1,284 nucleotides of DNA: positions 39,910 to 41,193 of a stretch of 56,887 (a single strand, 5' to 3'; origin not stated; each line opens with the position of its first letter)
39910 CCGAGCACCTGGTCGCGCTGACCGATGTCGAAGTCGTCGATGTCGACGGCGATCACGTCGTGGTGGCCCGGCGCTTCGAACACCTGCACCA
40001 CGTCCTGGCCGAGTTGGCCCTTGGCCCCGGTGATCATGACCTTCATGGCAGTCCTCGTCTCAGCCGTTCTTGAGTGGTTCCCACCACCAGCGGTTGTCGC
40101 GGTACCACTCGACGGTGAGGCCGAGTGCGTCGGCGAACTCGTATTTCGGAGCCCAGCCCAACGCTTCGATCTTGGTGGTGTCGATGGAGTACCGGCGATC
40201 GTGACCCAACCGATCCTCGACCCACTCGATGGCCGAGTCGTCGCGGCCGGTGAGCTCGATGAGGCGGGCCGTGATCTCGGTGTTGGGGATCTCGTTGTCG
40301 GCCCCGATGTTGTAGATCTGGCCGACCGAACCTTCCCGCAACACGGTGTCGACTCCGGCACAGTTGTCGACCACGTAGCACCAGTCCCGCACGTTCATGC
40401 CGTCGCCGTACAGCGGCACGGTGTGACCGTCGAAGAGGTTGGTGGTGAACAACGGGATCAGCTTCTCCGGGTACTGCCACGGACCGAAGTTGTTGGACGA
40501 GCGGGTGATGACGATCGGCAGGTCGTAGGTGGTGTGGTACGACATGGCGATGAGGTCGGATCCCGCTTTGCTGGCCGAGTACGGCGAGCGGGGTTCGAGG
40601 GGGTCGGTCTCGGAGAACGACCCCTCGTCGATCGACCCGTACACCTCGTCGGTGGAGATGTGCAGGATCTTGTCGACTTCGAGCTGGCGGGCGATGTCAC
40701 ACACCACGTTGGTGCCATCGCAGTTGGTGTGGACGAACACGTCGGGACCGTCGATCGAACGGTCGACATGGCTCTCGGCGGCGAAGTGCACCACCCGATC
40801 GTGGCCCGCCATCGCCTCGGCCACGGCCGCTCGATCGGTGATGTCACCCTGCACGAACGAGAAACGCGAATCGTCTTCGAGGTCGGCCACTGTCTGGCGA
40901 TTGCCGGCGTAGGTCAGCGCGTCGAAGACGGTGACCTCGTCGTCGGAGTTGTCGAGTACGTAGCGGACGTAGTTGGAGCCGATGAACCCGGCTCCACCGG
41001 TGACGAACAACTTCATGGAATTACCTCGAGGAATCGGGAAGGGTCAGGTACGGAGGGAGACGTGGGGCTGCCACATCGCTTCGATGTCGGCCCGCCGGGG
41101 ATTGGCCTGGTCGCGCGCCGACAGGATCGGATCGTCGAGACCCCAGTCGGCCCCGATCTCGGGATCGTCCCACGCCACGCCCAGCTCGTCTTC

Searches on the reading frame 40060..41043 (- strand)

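Call 30: search_protein_families(library=pfam, proteins=[window:40060-41043:-], max_evalue=0.0001)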
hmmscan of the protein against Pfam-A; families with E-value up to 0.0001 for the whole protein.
window:40060-41043:- (327 aa): 7 families
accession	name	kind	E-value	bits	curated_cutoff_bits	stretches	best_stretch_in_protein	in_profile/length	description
PF16363.11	GDP_Man_Dehyd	-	1.8e-69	235.2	27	1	13-306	1-328/332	GDP-mannose 4,6 dehydratase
PF01370.27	Epimerase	-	5.8e-60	203.1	20.9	1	13-247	2-240/240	NAD dependent epimerase/dehydratase family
PF01073.25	3Beta_HSD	-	7.5e-20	71.5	22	1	14-227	2-220/280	3-beta hydroxysteroid dehydrogenase/isomerase family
PF02719.21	Polysacc_synt_2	-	1.4e-17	64.3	20.2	1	13-269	2-251/293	Polysaccharide biosynthesis protein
PF04321.23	RmlD_sub_bind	-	1e-13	51.5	27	1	10-161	1-131/287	RmlD substrate binding domain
PF13460.12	NAD_binding_10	-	2.1e-11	44.5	27.2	1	16-164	1-130/184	NAD(P)H-binding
PF07993.18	NAD_binding_4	-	4.3e-10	39.6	20.1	1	14-184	1-206/258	Male sterility protein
